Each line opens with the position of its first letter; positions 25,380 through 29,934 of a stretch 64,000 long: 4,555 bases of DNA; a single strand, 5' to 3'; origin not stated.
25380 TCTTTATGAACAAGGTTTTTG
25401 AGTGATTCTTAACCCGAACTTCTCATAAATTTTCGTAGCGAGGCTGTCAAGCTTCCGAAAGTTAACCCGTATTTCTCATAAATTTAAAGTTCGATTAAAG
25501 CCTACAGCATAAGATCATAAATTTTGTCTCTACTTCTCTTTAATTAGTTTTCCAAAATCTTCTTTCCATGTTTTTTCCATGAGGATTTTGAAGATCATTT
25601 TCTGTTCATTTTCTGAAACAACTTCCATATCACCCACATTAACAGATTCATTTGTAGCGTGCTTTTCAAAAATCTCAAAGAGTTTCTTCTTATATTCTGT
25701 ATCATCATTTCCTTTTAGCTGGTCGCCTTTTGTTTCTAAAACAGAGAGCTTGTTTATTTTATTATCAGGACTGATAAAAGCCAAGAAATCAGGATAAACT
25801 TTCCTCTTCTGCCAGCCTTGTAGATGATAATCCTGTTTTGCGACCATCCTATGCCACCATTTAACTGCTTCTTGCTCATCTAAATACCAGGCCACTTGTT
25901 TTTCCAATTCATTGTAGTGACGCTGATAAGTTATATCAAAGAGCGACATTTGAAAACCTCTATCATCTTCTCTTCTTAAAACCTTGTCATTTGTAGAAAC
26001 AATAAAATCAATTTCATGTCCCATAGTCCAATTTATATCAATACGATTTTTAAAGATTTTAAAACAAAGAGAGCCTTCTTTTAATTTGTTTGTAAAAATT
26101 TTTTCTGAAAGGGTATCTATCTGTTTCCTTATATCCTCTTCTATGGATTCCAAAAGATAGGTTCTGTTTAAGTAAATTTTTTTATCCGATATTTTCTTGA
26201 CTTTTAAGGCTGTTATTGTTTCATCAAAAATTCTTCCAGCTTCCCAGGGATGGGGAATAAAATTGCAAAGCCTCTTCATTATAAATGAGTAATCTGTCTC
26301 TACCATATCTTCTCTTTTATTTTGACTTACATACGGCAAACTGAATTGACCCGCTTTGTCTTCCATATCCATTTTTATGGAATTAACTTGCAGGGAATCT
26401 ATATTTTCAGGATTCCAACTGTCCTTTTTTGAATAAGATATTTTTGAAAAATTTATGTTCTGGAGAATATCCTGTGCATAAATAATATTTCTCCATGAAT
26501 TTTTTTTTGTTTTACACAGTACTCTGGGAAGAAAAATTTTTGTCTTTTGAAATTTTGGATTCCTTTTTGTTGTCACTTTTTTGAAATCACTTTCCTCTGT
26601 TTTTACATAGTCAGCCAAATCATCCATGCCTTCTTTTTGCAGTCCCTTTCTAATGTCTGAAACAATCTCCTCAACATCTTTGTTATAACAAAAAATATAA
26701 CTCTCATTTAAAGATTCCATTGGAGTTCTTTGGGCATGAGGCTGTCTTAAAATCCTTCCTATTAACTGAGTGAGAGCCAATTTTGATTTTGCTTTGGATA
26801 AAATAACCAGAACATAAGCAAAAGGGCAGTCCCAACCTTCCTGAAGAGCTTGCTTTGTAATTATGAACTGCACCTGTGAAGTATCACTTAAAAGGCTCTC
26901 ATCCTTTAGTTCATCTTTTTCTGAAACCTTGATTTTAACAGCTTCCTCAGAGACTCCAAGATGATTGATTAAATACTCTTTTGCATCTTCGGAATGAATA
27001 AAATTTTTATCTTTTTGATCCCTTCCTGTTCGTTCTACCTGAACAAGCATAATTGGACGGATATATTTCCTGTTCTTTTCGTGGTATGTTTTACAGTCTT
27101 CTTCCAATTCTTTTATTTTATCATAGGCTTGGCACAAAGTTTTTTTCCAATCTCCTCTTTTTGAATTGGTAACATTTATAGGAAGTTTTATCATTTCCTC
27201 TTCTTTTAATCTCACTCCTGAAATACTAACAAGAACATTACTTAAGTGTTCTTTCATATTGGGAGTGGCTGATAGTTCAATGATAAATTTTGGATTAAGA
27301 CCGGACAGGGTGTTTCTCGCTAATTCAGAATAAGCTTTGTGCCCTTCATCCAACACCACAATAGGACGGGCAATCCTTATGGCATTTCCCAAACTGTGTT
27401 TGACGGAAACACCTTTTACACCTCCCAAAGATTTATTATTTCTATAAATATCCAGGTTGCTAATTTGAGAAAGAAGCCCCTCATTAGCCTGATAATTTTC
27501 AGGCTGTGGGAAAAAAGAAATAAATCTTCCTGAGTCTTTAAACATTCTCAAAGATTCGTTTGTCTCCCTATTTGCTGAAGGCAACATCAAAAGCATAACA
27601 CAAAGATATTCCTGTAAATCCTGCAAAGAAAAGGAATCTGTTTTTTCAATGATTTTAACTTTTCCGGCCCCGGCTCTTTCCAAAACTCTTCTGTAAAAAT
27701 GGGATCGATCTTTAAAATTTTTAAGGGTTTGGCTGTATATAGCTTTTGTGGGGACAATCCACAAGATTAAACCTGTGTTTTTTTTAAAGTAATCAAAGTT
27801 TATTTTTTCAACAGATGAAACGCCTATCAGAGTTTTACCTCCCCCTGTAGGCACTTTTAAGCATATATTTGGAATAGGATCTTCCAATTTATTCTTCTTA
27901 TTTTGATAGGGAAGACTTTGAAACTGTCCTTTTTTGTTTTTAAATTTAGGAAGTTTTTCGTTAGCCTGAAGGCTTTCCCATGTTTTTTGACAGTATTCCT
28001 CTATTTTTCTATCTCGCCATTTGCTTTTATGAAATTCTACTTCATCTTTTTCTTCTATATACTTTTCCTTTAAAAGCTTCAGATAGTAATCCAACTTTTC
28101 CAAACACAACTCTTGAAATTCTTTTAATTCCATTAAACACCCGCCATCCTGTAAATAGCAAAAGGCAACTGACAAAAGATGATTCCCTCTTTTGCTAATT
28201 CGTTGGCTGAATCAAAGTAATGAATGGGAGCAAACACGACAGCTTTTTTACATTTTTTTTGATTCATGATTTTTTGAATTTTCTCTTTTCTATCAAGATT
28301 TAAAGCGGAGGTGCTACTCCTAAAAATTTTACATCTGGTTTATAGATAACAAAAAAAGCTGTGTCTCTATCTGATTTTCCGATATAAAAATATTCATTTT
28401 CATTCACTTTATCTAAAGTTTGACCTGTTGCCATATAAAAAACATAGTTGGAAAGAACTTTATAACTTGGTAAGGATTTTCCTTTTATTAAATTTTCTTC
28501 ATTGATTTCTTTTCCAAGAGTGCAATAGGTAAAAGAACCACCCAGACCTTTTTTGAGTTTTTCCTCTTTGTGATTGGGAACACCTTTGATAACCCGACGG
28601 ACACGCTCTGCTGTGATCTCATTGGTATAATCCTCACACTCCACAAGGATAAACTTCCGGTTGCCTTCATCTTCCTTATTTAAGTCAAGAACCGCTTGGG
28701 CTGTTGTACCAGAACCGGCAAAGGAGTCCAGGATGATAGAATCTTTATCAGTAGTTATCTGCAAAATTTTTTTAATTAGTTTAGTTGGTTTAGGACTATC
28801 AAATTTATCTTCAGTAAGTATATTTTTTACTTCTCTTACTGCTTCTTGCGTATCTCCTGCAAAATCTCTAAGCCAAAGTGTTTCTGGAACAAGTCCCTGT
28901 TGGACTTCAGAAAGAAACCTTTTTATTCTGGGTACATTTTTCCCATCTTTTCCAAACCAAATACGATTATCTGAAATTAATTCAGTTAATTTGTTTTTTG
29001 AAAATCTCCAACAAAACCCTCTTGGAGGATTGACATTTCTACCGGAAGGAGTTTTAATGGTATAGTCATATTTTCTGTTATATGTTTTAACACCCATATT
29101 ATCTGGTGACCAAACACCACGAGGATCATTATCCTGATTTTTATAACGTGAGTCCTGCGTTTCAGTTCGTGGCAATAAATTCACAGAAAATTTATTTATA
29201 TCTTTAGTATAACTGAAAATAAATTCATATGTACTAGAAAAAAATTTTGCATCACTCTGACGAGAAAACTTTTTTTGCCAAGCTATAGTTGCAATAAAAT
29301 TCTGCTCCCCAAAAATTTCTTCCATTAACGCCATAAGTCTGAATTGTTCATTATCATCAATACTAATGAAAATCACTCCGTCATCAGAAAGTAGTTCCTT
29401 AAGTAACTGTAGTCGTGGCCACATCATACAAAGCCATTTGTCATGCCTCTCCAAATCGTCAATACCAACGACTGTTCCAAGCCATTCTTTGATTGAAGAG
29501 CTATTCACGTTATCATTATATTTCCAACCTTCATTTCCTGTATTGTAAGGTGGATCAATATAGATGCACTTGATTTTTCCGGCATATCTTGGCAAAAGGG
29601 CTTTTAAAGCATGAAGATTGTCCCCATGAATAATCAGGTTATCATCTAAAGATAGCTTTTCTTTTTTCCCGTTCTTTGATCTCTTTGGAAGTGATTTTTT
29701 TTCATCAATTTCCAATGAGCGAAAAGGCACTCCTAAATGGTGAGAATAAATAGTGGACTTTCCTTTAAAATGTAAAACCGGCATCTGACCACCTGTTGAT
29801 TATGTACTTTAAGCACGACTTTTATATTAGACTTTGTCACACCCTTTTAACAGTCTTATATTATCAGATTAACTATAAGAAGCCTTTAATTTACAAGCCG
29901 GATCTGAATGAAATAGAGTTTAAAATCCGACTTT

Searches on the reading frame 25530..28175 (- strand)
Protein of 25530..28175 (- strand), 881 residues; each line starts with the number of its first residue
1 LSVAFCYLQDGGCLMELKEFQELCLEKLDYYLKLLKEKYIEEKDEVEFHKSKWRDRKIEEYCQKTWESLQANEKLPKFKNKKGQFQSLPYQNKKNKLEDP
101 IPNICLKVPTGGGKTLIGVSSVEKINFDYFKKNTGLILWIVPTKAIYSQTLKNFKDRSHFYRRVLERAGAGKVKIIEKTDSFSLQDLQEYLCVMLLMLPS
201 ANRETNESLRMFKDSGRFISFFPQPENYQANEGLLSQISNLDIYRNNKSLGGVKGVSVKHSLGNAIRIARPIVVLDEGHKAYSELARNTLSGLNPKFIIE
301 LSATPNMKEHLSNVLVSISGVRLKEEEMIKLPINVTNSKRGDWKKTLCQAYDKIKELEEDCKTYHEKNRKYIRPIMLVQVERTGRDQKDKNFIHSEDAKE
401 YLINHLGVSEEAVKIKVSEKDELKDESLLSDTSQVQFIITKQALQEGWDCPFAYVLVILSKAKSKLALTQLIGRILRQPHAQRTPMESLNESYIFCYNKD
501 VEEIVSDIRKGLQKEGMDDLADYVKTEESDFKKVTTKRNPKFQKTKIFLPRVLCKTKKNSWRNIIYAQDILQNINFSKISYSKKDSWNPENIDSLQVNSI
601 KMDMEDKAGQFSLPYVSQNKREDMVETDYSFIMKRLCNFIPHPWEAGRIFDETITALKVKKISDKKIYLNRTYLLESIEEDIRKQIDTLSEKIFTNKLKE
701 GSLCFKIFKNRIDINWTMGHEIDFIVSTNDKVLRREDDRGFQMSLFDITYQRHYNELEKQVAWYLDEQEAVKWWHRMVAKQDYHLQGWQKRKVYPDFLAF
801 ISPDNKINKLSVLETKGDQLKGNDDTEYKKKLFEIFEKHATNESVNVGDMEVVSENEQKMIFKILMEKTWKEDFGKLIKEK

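Call 20: search_protein_families(library=ncbifam, proteins=[window:25530-28175:-], max_evalue=0.00001)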
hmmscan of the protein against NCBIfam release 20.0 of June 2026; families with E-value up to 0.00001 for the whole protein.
window:25530-28175:- (881 aa): 0 families

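Call 82: search_protein_families(library=pfam, proteins=[window:25530-28175:-], max_evalue=0.001)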
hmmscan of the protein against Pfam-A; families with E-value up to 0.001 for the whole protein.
window:25530-28175:- (881 aa): 2 families
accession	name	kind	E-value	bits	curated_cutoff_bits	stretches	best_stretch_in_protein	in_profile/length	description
PF04851.21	ResIII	-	1.8e-13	51.2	22.5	1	94-306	16-163/164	Type III restriction enzyme, res subunit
PF00270.35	DEAD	-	4.8e-07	30.1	26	1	103-164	16-76/167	DEAD/DEAH box helicase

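Call 83: search_protein_families(library=padloc, proteins=[window:25530-28175:-], max_evalue=0.001)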
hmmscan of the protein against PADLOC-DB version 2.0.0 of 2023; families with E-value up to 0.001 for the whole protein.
window:25530-28175:- (881 aa): 4 families
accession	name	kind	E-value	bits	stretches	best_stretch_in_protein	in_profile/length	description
PDLC03653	REase_III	-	2.1e-257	854.6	1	15-873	1-877/883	Type III restriction enzyme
PDLC03650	REase_III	-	2.2e-50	170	1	79-496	38-439/898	Type III restriction enzyme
PDLC03647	REase_III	-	4.8e-13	46.2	2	425-555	497-626/989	Type III restriction enzyme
PDLC03648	REase_III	-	4.1e-11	39.7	1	272-504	135-379/871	Type III restriction enzyme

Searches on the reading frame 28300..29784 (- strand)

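Call 20: search_protein_families(library=ncbifam, proteins=[window:28300-29784:-], max_evalue=0.00001)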
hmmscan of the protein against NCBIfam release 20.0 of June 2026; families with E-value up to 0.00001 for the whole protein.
window:28300-29784:- (494 aa): 2 families
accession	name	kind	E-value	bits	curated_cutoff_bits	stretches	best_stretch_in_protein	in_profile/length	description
NF008572.0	PRK11524.1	equivalog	1.2e-14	54.2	292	1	327-411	194-268/294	adenine-specific DNA-methyltransferase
NF050803.1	DnaMtaseCcrMCaul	equivalog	1.4e-11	43.9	830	1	325-407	183-259/350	adenine-specific DNA-methyltransferase CcrM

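Call 83: search_protein_families(library=padloc, proteins=[window:28300-29784:-], max_evalue=0.001)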
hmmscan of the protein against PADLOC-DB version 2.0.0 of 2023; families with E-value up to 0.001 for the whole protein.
window:28300-29784:- (494 aa): 40 families (the best 25 are shown)
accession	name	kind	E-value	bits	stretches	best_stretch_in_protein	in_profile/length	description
PDLC03644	MTase_III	-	1.7e-164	546.5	1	1-482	1-479/542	Type III methyltransferase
PDLC03640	MTase_III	-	1.8e-164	546.6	3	1-194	1-198/654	Type III methyltransferase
PDLC03634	MTase_III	-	4.4e-109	364.1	1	47-390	93-451/621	Type III methyltransferase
PDLC03637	MTase_III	-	4.5e-103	343.6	1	43-389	116-459/513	Type III methyltransferase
PDLC03641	MTase_III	-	3.9e-91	304.6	1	46-390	102-453/657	Type III methyltransferase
PDLC03636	MTase_III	-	5.3e-86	287.6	1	42-404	40-414/575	Type III methyltransferase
PDLC03642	MTase_III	-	1.4e-61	206.8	1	49-403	83-419/528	Type III methyltransferase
PDLC03635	MTase_III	-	1.8e-57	193.5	2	44-205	214-359/708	Type III methyltransferase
PDLC03639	MTase_III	-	2.3e-49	166.3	2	48-231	87-253/639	Type III methyltransferase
PDLC03638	MTase_III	-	5e-49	165.3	1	49-402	381-684/816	Type III methyltransferase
PDLC03643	MTase_III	-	1.3e-45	154.4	1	121-466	1-341/465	Type III methyltransferase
PDLC03354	MTase_II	-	5.2e-41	139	1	36-395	43-382/425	Type II methyltransferase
PDLC03646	MTase_III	-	3e-39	132.6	2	252-407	695-847/1057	Type III methyltransferase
PDLC03645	MTase_III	-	1.4e-35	120.5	2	50-190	141-269/709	Type III methyltransferase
PDLC03278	MTase_II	-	1.9e-34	117.8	2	259-386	226-343/390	Type II methyltransferase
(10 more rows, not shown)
